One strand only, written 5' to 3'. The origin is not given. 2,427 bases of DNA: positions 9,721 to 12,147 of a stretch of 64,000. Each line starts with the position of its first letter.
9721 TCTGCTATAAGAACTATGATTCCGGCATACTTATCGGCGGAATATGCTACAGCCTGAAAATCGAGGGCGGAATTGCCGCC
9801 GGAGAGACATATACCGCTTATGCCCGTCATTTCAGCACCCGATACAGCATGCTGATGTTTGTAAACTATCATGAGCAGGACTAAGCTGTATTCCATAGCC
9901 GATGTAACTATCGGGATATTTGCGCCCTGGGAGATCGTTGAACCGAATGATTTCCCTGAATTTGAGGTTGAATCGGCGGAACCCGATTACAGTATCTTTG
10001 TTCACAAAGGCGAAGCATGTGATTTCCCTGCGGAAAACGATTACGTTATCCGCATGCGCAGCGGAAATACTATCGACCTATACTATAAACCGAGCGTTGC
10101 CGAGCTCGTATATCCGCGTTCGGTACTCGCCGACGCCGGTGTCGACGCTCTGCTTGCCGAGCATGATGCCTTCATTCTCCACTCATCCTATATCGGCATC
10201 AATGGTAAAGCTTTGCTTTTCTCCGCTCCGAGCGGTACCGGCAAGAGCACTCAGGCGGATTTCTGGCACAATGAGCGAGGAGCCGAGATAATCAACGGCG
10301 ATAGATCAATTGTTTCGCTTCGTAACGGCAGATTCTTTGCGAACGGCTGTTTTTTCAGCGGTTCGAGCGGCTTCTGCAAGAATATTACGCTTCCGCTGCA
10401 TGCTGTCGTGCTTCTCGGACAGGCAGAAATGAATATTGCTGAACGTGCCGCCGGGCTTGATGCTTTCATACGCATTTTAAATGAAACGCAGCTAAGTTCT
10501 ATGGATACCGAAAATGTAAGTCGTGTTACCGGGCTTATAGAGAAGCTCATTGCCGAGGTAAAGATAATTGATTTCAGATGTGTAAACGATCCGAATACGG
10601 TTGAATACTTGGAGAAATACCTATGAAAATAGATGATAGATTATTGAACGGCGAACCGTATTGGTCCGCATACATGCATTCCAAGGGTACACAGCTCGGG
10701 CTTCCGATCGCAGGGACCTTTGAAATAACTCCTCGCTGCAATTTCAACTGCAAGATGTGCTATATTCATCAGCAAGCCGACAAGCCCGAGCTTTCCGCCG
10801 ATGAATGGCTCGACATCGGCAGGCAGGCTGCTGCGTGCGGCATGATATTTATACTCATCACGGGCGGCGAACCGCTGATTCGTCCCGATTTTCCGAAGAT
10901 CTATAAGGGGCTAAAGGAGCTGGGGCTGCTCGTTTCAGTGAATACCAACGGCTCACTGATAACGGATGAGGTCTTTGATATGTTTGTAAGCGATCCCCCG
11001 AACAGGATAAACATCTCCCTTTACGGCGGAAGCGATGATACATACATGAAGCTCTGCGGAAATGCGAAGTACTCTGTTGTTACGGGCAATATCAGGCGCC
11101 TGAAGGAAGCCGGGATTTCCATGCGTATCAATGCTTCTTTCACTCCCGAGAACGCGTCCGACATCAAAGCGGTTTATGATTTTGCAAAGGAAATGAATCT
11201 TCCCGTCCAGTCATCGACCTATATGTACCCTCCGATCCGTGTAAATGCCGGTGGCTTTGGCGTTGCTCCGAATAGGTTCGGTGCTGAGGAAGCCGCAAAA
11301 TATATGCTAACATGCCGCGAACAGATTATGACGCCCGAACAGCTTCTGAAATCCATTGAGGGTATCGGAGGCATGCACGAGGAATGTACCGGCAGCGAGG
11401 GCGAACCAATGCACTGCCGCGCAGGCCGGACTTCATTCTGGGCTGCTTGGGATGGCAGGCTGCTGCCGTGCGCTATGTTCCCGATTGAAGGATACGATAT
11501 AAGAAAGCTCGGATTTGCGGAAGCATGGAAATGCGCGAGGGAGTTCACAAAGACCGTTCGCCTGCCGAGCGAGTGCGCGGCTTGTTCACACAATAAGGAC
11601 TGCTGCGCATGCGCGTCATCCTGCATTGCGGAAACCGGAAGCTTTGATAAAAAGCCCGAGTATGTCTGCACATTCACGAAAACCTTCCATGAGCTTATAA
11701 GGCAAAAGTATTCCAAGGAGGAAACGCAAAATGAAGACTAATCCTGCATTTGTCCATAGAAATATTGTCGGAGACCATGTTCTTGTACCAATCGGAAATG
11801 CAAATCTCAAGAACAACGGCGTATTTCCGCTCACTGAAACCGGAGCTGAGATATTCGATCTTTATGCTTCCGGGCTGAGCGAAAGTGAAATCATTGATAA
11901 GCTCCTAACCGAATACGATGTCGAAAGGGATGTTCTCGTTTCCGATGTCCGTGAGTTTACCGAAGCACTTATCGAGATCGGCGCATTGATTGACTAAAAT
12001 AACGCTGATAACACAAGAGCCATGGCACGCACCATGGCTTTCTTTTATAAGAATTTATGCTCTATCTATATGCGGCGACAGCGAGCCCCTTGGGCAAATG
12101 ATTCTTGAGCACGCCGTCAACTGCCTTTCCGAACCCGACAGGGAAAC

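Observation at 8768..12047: Five-gene cassette: 83-aa four-Cys peptide + membrane protein + HPr-kinase-like protein + radical SAM/SPASM + PqqD; candidate undescribed RiPP-type system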

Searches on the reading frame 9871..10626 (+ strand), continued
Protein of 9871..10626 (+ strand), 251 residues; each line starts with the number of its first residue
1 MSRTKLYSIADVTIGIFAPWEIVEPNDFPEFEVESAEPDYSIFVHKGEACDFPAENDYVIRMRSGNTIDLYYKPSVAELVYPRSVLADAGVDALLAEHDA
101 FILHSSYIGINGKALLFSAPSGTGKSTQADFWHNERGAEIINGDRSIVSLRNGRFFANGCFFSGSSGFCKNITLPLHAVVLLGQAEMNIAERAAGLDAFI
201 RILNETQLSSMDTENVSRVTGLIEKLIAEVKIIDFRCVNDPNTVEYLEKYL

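Call 82: search_protein_representatives(alignment_id=A2)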
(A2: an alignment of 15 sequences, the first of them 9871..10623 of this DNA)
Query: 15 sequences, 250 profile positions. Proteins with E-value up to 0.001 (for the whole library): 10463; up to 1e-10: 5945; up to 1e-30: 1192. The best 150 are listed.
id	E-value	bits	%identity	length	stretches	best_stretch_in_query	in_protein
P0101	2.7e-94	331.7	-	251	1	1-249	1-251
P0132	5.0e-90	317.7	-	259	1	2-249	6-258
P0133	2.9e-80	285.7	-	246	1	5-250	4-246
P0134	1.7e-78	279.9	-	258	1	5-250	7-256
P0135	2.3e-78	279.5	-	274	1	1-248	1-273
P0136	1.2e-74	267.4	-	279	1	2-249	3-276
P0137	2.2e-74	266.5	-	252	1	3-246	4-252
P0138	2.5e-74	266.2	-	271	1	1-247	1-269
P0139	5.1e-74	265.2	-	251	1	2-246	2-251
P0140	1.2e-73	264.0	-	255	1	4-246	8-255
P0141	1.3e-73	263.9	-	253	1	1-246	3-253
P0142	1.6e-73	263.6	-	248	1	3-246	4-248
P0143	2.8e-73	262.8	-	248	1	1-246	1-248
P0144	1.6e-71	257.0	-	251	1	1-246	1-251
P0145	3.1e-71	256.1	-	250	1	1-243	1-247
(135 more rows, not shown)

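Call 90: search_protein_families(library=padloc, proteins=[window:9871-10623:+], max_evalue=0.001)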
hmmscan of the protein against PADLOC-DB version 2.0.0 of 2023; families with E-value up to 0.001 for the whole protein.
window:9871-10623:+ (251 aa): 0 families

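Call 93: search_protein_families(library=pfam, proteins=[L065:15639-16694:+], max_evalue=0.001)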
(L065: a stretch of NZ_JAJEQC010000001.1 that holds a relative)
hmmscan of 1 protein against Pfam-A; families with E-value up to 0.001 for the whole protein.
L065:15639-16694:+ (352 aa): 3 families
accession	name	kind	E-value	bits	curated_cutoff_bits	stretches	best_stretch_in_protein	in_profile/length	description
PF07475.17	Hpr_kinase_C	-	5.5e-71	238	33.3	1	165-331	2-168/171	HPr Serine kinase C-terminal domain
PF02603.21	Hpr_kinase_N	-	2.1e-34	118.6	24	1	39-162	2-125/125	HPr Serine kinase N terminus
PF07085.17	DRTGG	-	0.00046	20.4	25.2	0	70-158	26-102/105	DRTGG domain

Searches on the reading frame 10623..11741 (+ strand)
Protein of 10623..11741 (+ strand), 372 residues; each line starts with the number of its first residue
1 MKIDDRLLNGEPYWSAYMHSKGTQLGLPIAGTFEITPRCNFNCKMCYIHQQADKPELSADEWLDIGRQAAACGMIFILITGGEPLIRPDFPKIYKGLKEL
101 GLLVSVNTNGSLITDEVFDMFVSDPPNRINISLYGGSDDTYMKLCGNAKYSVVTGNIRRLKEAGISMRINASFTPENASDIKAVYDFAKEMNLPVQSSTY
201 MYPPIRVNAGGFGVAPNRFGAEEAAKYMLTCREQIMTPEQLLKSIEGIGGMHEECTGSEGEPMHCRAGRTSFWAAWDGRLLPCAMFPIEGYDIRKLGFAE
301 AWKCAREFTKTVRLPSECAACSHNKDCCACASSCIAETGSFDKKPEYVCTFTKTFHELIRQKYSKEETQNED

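Call 3: search_protein_families(library=pfam, proteins=[window:10623-11741:+], max_evalue=0.1)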
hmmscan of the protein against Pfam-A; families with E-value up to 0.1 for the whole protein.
window:10623-11741:+ (372 aa): 2 families
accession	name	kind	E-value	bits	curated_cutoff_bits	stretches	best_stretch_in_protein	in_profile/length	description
PF04055.27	Radical_SAM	-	4.2e-26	92.5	29.5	1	34-188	2-166/166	Radical SAM superfamily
PF19238.5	Radical_SAM_2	-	0.0026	17.9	26.7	0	22-53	4-36/151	Radical SAM-like domain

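Call 4: search_protein_families(library=ncbifam, proteins=[window:10623-11741:+], max_evalue=0.1)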
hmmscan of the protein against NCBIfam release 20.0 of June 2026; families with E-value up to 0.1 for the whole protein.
window:10623-11741:+ (372 aa): 65 families (the best 25 are shown)
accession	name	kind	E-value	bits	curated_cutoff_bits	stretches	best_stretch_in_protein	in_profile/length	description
TIGR04545.1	rSAM_ahbD_hemeb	equivalog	9.5e-28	97.6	500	2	33-192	4-166/339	heme b synthase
TIGR02668.1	moaA_archaeal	equivalog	6.2e-24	84.5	325.25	1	34-193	15-179/303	GTP 3',8-cyclase MoaA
TIGR03962.1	mycofact_rSAM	equivalog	2.1e-22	79.8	265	1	25-337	8-316/339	mycofactocin radical SAM maturase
TIGR04055.1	rSAM_NirJ2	equivalog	3.5e-22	79.3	500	2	34-192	5-165/326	putative heme d1 biosynthesis radical SAM protein NirJ2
TIGR02109.1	PQQ_syn_pqqE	equivalog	6e-22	78.1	381.35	1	25-368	3-348/358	pyrroloquinoline quinone biosynthesis protein PqqE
NF001199.0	PRK00164.2-1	equivalog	1.5e-20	73.6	231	1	34-196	17-183/308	GTP 3',8-cyclase MoaA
NF045574.1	sacti_mat_StsB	exception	1.6e-20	73.4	625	1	33-193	100-261/466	StsB family radical SAM/SPASM domain sactipeptide maturase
TIGR04053.2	TIGR04053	equivalog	1.9e-20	73.4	395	2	29-197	8-182/366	TIGR04053 family radical SAM/SPASM domain-containing protein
TIGR04303.1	GeoRSP_rSAM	equivalog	2e-20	73.6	400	2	28-192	4-168/325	GeoRSP system radical SAM/SPASM protein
TIGR02666.1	moaA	equivalog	3.1e-19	69.1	284.05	1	35-195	16-187/336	GTP 3',8-cyclase MoaA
TIGR04317.1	W_rSAM_matur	equivalog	7.5e-19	68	380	1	34-169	9-145/349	tungsten cofactor oxidoreductase radical SAM maturase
TIGR04250.1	SCM_rSAM_ScmE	equivalog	9.1e-19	67.6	400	1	33-194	7-172/358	SynChlorMet cassette radical SAM/SPASM protein ScmE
TIGR04546.1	rSAM_ahbC_deAc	equivalog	2e-17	63.1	650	1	33-194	43-206/390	12,18-didecarboxysiroheme deacetylase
TIGR04051.1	rSAM_NirJ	equivalog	4e-16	58.9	515.45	1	34-192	7-167/354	heme d1 biosynthesis radical SAM protein NirJ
TIGR04251.1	SCM_rSAM_ScmF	equivalog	7.9e-15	55.1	400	1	33-191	8-172/353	SynChlorMet cassette radical SAM/SPASM protein ScmF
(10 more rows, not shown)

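Call 67: search_solved_structures(query=window:10623-11738:+, max_evalue=0.00001)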
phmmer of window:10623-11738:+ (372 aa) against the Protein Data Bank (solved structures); distinct sequences matched with E-value up to 0.00001: 7.
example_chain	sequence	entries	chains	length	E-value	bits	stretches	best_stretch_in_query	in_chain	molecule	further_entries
6efn_A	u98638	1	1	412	2.2e-13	53.5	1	24-185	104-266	Sporulation killing factor maturation protein SkfB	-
6c8v_A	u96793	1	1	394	3.3e-12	49.5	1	27-361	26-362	Coenzyme PQQ synthesis protein E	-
7vob_C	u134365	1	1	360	1.4e-08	37.6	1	36-182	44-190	Cytosylglucuronate decarboxylase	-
2fb2_A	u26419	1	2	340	1.5e-08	37.6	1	24-195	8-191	Molybdenum cofactor biosynthesis protein A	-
7voc_C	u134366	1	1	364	1.5e-08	37.6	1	36-182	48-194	Cytosylglucuronate decarboxylase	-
1tv7_A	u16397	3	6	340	2e-08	37.1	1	24-195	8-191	Molybdenum cofactor biosynthesis protein A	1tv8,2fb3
5v1q_A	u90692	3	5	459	3.8e-08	36.2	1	25-192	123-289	Radical SAM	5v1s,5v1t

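Call 90: search_protein_families(library=padloc, proteins=[window:10623-11738:+], max_evalue=0.001)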
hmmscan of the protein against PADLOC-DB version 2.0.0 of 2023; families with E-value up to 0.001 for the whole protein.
window:10623-11738:+ (372 aa): 3 families
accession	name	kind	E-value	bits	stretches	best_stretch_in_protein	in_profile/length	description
PDLC02903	pVip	-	1.5e-16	58.7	1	33-178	4-150/257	Viperins not associated with kinases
PDLC02904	pVip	-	6e-13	46.9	1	33-179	7-155/262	Viperins associated with kinases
PDLC02905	pVip-kinase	-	1.2e-09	36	1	33-118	186-277/474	Viperin-kinase fusion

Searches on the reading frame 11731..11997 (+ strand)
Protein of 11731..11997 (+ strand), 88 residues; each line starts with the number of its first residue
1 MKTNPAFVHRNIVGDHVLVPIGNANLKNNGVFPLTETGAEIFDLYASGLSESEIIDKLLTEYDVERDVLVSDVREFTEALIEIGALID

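Call 3: search_protein_families(library=pfam, proteins=[window:11731-11997:+], max_evalue=0.1)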
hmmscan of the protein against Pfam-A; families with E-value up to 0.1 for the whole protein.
window:11731-11997:+ (88 aa): 1 family
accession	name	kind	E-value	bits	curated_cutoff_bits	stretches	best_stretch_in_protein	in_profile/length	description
PF05402.18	PqqD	-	9.1e-13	48.8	23.4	1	16-85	2-66/67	Coenzyme PQQ synthesis protein D (PqqD)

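Call 4: search_protein_families(library=ncbifam, proteins=[window:11731-11997:+], max_evalue=0.1)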
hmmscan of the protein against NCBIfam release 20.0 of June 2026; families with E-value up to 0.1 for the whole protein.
window:11731-11997:+ (88 aa): 5 families
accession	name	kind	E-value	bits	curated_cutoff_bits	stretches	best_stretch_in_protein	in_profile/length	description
NF033536.1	lasso_PqqD_Bac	exception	2.6e-08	33.9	80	1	12-82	17-82/88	lasso peptide biosynthesis PqqD family chaperone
TIGR04302.1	geo_PqqD_fam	equivalog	1.8e-07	31.6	100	1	22-84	36-98/102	GeoRSP system PqqD family peptide chaperone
NF033530.1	lasso_PqqD_Strm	exception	5e-05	23.4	70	1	32-83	24-75/78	lasso peptide biosynthesis PqqD family chaperone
TIGR03859.1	PQQ_PqqD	equivalog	0.00028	20.7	46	1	28-81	23-75/81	pyrroloquinoline quinone biosynthesis peptide chaperone PqqD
NF050069.2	PqqD_rel_WgkC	exception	0.00087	19.2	110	1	33-79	33-79/103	PqqD family peptide maturation chaperone WgkC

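Call 68: search_solved_structures(query=window:11731-11994:+, max_evalue=1)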
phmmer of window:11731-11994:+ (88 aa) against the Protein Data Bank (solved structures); distinct sequences matched with E-value up to 1: 1.
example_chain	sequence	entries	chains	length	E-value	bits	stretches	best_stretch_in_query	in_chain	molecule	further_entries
5v1u_A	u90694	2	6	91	1.6e-05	28.2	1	12-81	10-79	TbiB1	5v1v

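Call 90: search_protein_families(library=padloc, proteins=[window:11731-11994:+], max_evalue=0.001)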
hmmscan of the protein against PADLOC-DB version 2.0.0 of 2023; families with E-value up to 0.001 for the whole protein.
window:11731-11994:+ (88 aa): 0 families
